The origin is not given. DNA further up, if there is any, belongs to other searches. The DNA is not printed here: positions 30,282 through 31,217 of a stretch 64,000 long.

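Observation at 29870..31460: AT-rich islet between pntAA and aroC: 41-aa peptide, 212-aa multi-TM protein with soluble C-domain, and a 55-aa repeat-containing miniprotein, capped by a perfect bidirectional terminator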

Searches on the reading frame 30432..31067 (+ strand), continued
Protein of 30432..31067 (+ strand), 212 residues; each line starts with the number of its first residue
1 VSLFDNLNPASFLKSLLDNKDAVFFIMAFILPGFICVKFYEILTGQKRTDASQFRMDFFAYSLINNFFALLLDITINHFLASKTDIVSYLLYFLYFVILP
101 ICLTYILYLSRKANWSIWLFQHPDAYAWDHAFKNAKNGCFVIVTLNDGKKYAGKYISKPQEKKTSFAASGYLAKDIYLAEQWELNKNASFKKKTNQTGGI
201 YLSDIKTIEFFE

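Call 53: find_encoding_contigs(protein=P0078, flank=8000, max_places=4)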
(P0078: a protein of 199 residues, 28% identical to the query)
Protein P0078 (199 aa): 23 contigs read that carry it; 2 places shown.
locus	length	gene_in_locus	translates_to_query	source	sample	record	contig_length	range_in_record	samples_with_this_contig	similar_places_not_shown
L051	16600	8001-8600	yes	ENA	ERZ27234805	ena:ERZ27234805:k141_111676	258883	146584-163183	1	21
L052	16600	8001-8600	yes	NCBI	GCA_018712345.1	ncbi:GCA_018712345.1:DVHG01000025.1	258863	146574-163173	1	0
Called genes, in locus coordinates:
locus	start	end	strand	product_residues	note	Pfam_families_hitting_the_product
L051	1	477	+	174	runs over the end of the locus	PF05067:Mn_catalase (faint), PF03232:COQ7 (faint), PF02915:Rubrerythrin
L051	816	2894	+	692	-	PF22124:Glyco_hydro_95_cat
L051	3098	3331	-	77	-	-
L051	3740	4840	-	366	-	PF07883:Cupin_2 (weak), PF02311:AraC_binding, PF12833:HTH_18, PF00165:HTH_AraC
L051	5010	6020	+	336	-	PF20434:BD-FAE, PF07859:Abhydrolase_3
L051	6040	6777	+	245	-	PF00657:Lipase_GDSL, PF13472:Lipase_GDSL_2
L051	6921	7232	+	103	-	PF12844:HTH_19, PF01381:HTH_3 (weak)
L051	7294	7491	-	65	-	PF00269:SASP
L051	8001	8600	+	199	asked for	PF19865:DUF6338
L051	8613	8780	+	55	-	-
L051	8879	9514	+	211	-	-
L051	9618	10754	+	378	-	PF00149:Metallophos, PF12850:Metallophos_2 (weak), PF12320:SbcD_C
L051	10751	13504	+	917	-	PF02463:SMC_N (faint), PF13476:AAA_23, PF13514:AAA_27 (weak), PF13555:AAA_29 (weak), PF13558:SbcC_Walker_B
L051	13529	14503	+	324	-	PF01408:GFO_IDH_MocA, PF03447:NAD_binding_3 (weak), PF22725:GFO_IDH_MocA_C3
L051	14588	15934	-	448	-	PF03023:MurJ, PF01554:MatE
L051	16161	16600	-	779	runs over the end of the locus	PF07690:MFS_1 (weak), PF13347:MFS_2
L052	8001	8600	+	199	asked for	PF19865:DUF6338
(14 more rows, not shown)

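Call 54: get_annotated_region(hit=H1, flank=4000)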
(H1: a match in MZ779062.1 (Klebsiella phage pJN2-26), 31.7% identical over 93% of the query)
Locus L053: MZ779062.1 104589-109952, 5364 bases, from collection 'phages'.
description: Klebsiella phage pJN2-26, complete genome.
organism: Klebsiella phage pJN2-26 (NCBI taxid 2873443)
taxonomy: Viruses; Duplodnaviria; Heunggongvirae; Uroviricota; Caudoviricetes
host: horse; source: horse tracheal aspirate; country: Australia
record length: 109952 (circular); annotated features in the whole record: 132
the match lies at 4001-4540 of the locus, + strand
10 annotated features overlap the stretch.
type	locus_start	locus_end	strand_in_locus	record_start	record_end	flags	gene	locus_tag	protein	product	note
CDS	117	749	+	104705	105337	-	-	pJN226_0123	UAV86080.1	hypothetical protein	-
CDS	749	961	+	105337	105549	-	-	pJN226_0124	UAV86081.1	putative Cre-associated protein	-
misc_feature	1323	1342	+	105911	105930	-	-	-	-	-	phage attachment site; label: attL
CDS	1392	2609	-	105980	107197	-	-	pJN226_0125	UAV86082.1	RepB family DNA replication protein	-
misc_feature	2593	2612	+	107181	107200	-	-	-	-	-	phage attachment site; label: attR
CDS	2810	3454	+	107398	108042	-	-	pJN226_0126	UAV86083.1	hypothetical protein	-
CDS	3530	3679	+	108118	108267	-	-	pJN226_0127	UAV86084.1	hypothetical protein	-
CDS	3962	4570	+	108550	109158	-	-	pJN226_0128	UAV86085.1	hypothetical protein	-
CDS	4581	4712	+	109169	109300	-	-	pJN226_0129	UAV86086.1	hypothetical protein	-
CDS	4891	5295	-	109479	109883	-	-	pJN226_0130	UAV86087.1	hypothetical protein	-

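Call 55: get_annotated_region(hit=H3, flank=4000)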
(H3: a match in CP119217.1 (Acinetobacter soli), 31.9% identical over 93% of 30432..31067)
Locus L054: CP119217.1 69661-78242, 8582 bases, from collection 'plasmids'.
description: Acinetobacter soli strain AS967-1 plasmid pAS967-1-2, complete sequence
organism: Acinetobacter soli (NCBI taxid 487316)
taxonomy: Bacteria; Pseudomonadota; Gammaproteobacteria; Moraxellales; Moraxellaceae; Acinetobacter; Acinetobacter soli
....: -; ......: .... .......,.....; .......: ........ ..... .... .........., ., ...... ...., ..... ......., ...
typing (MOB-suite, as given by PLSDB): mobilizable; replicon rep_cluster_639; relaxase MOBP
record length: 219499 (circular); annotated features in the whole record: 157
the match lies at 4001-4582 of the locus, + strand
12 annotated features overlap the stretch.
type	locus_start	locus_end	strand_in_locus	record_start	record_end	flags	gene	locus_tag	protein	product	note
CDS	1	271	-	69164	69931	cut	-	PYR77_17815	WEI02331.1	WYL domain-containing protein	-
CDS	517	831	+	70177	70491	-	-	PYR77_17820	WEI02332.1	hypothetical protein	-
CDS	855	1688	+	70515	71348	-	-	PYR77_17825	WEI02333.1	metallohydrolase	-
CDS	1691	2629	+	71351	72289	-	-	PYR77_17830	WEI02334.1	hypothetical protein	-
CDS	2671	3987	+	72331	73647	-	-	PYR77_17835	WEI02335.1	Mov34/MPN/PAD-1 family protein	-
CDS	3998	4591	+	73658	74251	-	-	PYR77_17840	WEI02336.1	DUF6338 family protein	-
CDS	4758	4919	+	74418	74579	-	-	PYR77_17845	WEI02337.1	hypothetical protein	-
CDS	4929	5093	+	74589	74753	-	-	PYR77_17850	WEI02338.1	hypothetical protein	-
CDS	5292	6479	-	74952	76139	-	-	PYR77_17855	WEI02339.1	MFS transporter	-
CDS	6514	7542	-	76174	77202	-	-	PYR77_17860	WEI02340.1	alcohol dehydrogenase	-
CDS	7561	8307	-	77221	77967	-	-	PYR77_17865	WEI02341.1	FAD-dependent oxidoreductase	-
CDS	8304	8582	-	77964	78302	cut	-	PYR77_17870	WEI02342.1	FAD-dependent oxidoreductase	-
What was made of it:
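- MPN/JAB (call 55).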

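Call 56: get_annotated_region(hit=H5, flank=4000)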
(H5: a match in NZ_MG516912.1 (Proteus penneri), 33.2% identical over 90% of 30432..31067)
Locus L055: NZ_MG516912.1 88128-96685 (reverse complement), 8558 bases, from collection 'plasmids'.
description: Proteus penneri plasmid pPp47, complete sequence
organism: Proteus penneri (NCBI taxid 102862)
taxonomy: Bacteria; Pseudomonadota; Gammaproteobacteria; Enterobacterales; Morganellaceae; Proteus; Proteus penneri
host: -; source: silver gull; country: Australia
typing (MOB-suite, as given by PLSDB): conjugative; replicon rep_cluster_1506; relaxase MOBH; mating-pair formation MPF_F
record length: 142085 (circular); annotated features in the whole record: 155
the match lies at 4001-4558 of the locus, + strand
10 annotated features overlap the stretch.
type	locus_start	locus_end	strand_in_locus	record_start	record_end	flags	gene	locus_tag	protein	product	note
CDS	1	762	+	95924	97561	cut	-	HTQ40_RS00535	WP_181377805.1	AAA family ATPase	-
CDS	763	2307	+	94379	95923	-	-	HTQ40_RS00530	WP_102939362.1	TnsD family Tn7-like transposition protein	-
CDS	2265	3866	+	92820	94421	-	-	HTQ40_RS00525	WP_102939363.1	Tn7-like element transposition protein TnsE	-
CDS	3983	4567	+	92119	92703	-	-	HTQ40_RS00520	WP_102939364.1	DUF6338 family protein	-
CDS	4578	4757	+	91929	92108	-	-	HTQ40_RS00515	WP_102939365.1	hypothetical protein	-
CDS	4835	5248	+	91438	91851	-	-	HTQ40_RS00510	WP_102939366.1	TIR domain-containing protein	-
CDS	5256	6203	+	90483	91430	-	-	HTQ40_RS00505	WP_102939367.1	caspase family protein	-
CDS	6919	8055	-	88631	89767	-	-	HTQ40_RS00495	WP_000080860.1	DUF3883 domain-containing protein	-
CDS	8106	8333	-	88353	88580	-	-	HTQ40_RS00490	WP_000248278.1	hypothetical protein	-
CDS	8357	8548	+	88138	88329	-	-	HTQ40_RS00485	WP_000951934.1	hypothetical protein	-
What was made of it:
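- Tn7 cargo (call 56).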

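Call 57: get_annotated_region(hit=H9, flank=4000)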
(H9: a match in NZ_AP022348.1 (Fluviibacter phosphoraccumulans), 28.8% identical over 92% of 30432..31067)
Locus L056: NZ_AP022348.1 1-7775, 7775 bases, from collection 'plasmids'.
description: Fluviibacter phosphoraccumulans strain ICHIJ1 plasmid pICHIJ1, complete sequence
organism: Fluviibacter phosphoraccumulans (NCBI taxid 1751046)
taxonomy: Bacteria; Pseudomonadota; Betaproteobacteria; Rhodocyclales; Fluviibacteraceae; Fluviibacter; Fluviibacter phosphoraccumulans
host: -; source: -; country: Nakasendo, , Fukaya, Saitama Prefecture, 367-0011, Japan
typing (MOB-suite, as given by PLSDB): non-mobilizable
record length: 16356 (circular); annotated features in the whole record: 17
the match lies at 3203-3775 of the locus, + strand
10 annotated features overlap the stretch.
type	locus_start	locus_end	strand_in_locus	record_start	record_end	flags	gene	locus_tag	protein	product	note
CDS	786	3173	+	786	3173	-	-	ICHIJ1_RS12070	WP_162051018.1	hypothetical protein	-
CDS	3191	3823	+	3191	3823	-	-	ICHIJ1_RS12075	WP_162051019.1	DUF6338 family protein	-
CDS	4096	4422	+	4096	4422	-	-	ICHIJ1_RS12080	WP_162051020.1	hypothetical protein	-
CDS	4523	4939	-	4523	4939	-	-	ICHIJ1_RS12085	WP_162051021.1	type II toxin-antitoxin system PemK/MazF family toxin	-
CDS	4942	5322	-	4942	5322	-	-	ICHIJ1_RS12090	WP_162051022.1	hypothetical protein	-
CDS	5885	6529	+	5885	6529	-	-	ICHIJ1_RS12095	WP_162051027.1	AAA family ATPase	-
CDS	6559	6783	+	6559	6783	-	-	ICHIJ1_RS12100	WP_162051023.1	CopG family transcriptional regulator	-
CDS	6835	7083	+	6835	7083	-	-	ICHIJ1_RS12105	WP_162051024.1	DUF4160 domain-containing protein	-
CDS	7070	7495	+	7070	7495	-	-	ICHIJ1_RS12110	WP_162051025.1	DUF2442 domain-containing protein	-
CDS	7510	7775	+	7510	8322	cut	-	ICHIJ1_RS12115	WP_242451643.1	replication initiator protein A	-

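Call 58: get_annotated_region(hit=H12, flank=4000)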
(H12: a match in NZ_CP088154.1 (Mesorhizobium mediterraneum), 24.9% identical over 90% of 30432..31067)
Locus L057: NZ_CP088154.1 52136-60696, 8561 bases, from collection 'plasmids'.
description: Mesorhizobium mediterraneum strain R31 plasmid unnamed3, complete sequence
organism: Mesorhizobium mediterraneum (NCBI taxid 43617)
taxonomy: Bacteria; Pseudomonadota; Alphaproteobacteria; Hyphomicrobiales; Phyllobacteriaceae; Mesorhizobium; Mesorhizobium mediterraneum
host: -; source: Cicer arietinum L.,cell culture,radical nodules from chickpea plants; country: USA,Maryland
typing (MOB-suite, as given by PLSDB): non-mobilizable; mating-pair formation MPF_T
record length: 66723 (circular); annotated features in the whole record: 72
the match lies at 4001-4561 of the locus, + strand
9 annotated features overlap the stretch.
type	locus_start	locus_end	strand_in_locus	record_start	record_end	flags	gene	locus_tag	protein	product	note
CDS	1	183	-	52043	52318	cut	-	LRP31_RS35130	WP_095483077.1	hypothetical protein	-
CDS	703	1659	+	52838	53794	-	-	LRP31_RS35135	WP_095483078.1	hypothetical protein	-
CDS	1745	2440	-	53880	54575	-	-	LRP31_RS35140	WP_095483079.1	hypothetical protein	-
CDS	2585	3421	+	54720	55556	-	-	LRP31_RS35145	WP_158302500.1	nucleotidyltransferase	-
CDS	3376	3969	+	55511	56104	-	-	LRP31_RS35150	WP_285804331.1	SLATT domain-containing protein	-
CDS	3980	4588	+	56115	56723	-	-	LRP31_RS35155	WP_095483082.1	DUF6338 family protein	-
CDS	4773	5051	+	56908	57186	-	-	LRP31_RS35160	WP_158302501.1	hypothetical protein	-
CDS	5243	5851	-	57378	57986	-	-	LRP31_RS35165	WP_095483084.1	hypothetical protein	-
CDS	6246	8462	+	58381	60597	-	-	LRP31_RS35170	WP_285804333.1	ParB/RepB/Spo0J family partition protein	-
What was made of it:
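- On S-2TM-beta effectors (Cap15/OptE): Only one plasmid locus has an adjacent nucleotidyltransferase (call 58).
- Closest known: S-2TM-beta effectors Cap15. Different: No cyclase is linked, except in one plasmid locus (call 58).
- Nucleotidyltransferase plus SLATT (call 58).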

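Call 59: get_annotated_region(hit=H13, flank=4000)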
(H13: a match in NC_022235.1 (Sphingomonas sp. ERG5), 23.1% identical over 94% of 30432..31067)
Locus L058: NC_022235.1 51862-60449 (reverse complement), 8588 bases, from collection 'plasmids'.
description: Sphingomonas sp. ERG5 plasmid pCADAB1, complete sequence
organism: Sphingomonas sp. ERG5 (NCBI taxid 1381597)
taxonomy: Bacteria; Pseudomonadota; Alphaproteobacteria; Sphingomonadales; Sphingomonadaceae; Sphingomonas; Sphingomonas sp. ERG5
host: -; source: -; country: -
typing (MOB-suite, as given by PLSDB): conjugative; replicon rep_cluster_374; relaxase MOBF; mating-pair formation MPF_F
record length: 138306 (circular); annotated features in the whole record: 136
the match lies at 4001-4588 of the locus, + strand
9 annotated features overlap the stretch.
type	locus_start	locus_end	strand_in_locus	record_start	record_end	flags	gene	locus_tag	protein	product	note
CDS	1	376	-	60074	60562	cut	-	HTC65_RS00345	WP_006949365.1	hypothetical protein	-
CDS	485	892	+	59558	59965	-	-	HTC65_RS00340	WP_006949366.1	DUF3768 domain-containing protein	-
CDS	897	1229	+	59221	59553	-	-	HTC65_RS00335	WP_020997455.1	hypothetical protein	-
CDS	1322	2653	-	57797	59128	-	-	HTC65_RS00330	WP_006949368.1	DUF5623 domain-containing protein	-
CDS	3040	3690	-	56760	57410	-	-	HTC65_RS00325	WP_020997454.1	hypothetical protein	-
CDS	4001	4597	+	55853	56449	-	-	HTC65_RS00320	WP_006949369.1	DUF6338 family protein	-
CDS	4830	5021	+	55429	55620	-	-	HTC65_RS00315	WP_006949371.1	hypothetical protein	-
CDS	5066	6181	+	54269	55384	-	-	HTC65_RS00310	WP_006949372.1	hypothetical protein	-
CDS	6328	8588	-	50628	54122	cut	-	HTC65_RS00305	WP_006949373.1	DEAD/DEAH box helicase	-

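Call 67: fold_search(model_id=the predicted structure, library=pdb)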
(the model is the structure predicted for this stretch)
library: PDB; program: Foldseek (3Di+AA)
matches with E <= 10: 760; with E <= 0.001: 0
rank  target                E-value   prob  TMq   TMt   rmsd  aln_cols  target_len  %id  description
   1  8ro0_b                4.9e-02  0.99  0.22  0.43   6.3        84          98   14  Structure of the C. elegans Intron Lariat Spliceosome primed for disassembly (ILS') (released 2024-08-07)
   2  9esh_G                5.5e-02  0.91  0.23  0.40   8.1       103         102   11  Structure of a B-state intermediate committed to discard (Bd-I state) (released 2024-12-25)
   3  9nh5_G                5.8e-02  1.00  0.24  0.58   4.3        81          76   14  CRYO-EM STRUCTURE OF HUMAN U7 SNRNP WITH METHYLATED noncleavable H2A* SUBSTRATE PRE-MRNA (core region) (released 2026-01-21)
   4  6qw6_66               6.2e-02  0.99  0.26  0.66   4.1        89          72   19  Structure of the human U5.U4/U6 tri-snRNP at 2.9A resolution. (released 2019-04-17)
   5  1d3b_C                1.2e-01  0.99  0.25  0.67   4.8        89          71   12  CRYSTAL STRUCTURE OF THE D3B SUBCOMPLEX OF THE HUMAN CORE SNRNP DOMAIN AT 2.0A RESOLUTION (released 1999-12-22)
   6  3swn_B                1.2e-01  0.95  0.23  0.55   4.7        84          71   19  Structure of the LSm657 Complex: An Assembly Intermediate of the LSm1 7 and LSm2 8 Rings (released 2011-10-26)
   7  4f7u_J                1.3e-01  0.97  0.21  0.57   5.8        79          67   15  The 6S snRNP assembly intermediate (released 2013-01-30)
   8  4f7u_F                1.3e-01  0.97  0.24  0.59   4.6        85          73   21  The 6S snRNP assembly intermediate (released 2013-01-30)
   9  9l5r_p                1.3e-01  0.51  0.16  0.30  11.3        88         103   15  Cryo-EM structure of the thermophile spliceosome (state ILS) (released 2025-03-12)
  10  6j6g_y                1.4e-01  0.97  0.22  0.51   6.0        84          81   15  Cryo-EM structure of the yeast B*-a2 complex at an average resolution of 3.2 angstrom (released 2019-04-24)
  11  5zwn_d                1.4e-01  0.97  0.22  0.46   6.0        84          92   15  Cryo-EM structure of the yeast pre-B complex at an average resolution of 3.3 angstrom (Part II: U1 snRNP region) (released 2018-08-29)
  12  8xi2_b                1.4e-01  0.89  0.19  0.37   6.4        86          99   12  Cryo-EM structure of the Chlamydomonas C* complex (released 2024-10-09)
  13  6qdv_h                1.5e-01  0.98  0.22  0.52   5.0        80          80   11  Human post-catalytic P complex spliceosome (released 2019-02-20)
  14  6v4x_G                1.6e-01  0.98  0.23  0.56   4.2        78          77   14  Cryo-EM structure of an active human histone pre-mRNA 3'-end processing machinery at 3.2 Angstrom resolution (released 2020-02-19)
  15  1d3b_A                1.6e-01  0.85  0.20  0.49   8.3        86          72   13  CRYSTAL STRUCTURE OF THE D3B SUBCOMPLEX OF THE HUMAN CORE SNRNP DOMAIN AT 2.0A RESOLUTION (released 1999-12-22)
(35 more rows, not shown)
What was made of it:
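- On Sm/LSm/Hfq fold: The Foldseek top hits are almost all Sm/LSm (call 67).
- Closest known: Sm/LSm/Hfq small beta-barrel fold. Same: Foldseek agrees (call 67).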

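Call 68: find_encoding_contigs(protein=P0047, flank=7000, max_places=5)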
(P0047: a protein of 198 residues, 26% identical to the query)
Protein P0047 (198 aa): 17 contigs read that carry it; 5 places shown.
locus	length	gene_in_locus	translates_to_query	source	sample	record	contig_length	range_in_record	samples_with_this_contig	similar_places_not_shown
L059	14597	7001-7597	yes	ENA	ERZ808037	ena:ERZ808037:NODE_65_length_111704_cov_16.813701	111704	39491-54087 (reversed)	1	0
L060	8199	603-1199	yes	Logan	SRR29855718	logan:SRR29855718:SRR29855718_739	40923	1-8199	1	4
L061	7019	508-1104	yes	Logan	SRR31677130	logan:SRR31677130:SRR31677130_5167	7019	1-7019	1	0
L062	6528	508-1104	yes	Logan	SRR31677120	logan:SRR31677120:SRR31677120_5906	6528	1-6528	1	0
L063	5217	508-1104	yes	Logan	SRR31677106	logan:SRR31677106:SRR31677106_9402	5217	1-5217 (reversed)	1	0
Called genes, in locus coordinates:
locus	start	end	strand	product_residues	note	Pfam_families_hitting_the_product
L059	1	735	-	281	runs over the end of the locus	PF01554:MatE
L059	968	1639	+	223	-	PF00072:Response_reg, PF00486:Trans_reg_C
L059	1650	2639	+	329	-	PF02518:HATPase_c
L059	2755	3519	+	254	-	PF00005:ABC_tran, PF13304:AAA_21 (faint)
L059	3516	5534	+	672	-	PF02687:FtsX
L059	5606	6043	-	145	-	PF20251:Big_14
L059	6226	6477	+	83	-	PF12844:HTH_19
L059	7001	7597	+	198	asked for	PF19865:DUF6338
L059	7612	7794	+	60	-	-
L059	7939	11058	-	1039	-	PF13271:DUF4062, PF13401:AAA_22 (weak), PF00515:TPR_1 (faint), PF07719:TPR_2 (faint), PF13181:TPR_8 (faint), PF13374:TPR_10 (faint), PF13424:TPR_12 (weak)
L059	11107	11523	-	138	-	PF08937:ThsB_TIR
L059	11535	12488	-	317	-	PF00656:Peptidase_C14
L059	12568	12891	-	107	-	-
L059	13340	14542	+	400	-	PF00145:DNA_methylase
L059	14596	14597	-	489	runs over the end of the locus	PF02976:MutH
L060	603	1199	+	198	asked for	PF19865:DUF6338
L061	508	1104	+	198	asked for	PF19865:DUF6338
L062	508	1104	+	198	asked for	PF19865:DUF6338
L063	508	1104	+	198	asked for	PF19865:DUF6338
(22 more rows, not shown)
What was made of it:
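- TIR plus caspase (calls 56, 68).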

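Call 69: find_encoding_contigs(protein=P0083, flank=7000, max_places=5)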
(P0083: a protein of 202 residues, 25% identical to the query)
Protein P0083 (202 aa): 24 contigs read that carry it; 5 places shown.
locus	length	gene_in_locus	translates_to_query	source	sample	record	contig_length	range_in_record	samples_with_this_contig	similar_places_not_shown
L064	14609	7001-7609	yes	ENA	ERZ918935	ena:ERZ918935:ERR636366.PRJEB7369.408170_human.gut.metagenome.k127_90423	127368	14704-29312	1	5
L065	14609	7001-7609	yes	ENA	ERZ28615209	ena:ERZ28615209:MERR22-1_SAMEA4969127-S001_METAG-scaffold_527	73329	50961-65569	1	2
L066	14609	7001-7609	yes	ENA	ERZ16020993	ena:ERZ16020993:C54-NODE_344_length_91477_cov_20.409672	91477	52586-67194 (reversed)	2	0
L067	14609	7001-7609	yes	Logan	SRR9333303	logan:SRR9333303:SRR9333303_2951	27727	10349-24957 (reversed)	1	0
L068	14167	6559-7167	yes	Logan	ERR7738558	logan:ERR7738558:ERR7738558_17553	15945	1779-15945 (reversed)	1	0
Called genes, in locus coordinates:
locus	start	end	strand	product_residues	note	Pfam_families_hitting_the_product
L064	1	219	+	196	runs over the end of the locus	-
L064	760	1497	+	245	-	-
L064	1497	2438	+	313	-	PF08843:AbiEii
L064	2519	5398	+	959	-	PF04851:ResIII (weak)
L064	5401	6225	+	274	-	-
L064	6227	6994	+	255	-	-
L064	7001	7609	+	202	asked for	PF19865:DUF6338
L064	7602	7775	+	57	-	-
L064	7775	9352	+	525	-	PF18733:HEPN_LA2681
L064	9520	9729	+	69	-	-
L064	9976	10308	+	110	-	-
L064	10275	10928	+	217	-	-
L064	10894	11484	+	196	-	-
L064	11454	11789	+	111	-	PF13365:Trypsin_2, PF00089:Trypsin (weak)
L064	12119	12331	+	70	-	-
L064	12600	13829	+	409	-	PF01637:ATPase_2 (weak), PF13173:AAA_14, PF13635:DUF4143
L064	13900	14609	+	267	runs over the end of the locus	-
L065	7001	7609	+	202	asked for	PF19865:DUF6338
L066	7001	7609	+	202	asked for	PF19865:DUF6338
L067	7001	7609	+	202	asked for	PF19865:DUF6338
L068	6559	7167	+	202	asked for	PF19865:DUF6338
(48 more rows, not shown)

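Call 70: find_encoding_contigs(protein=P0024, flank=7000, max_places=3)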
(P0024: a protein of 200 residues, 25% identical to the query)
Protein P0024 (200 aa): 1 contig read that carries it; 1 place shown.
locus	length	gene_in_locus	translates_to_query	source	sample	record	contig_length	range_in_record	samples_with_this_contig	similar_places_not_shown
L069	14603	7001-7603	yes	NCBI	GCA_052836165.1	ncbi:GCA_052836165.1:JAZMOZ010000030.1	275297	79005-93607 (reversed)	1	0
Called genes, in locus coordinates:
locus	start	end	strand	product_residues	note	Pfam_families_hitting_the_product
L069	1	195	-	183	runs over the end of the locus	PF13302:Acetyltransf_3, PF13420:Acetyltransf_4, PF00583:Acetyltransf_1, PF13508:Acetyltransf_7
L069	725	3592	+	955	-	PF04851:ResIII (weak)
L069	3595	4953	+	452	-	-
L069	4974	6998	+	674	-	PF01555:N6_N4_Mtase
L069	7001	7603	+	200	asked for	PF19865:DUF6338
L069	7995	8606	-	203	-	PF12844:HTH_19, PF13560:HTH_31, PF01381:HTH_3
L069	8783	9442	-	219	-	PF01909:NTP_transf_2, PF18765:Polbeta (weak)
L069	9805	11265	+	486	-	PF02012:BNR (faint), PF13088:BNR_2, PF07739:TipAS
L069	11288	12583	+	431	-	PF00149:Metallophos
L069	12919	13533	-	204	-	PF00300:His_Phos_1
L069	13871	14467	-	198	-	PF07690:MFS_1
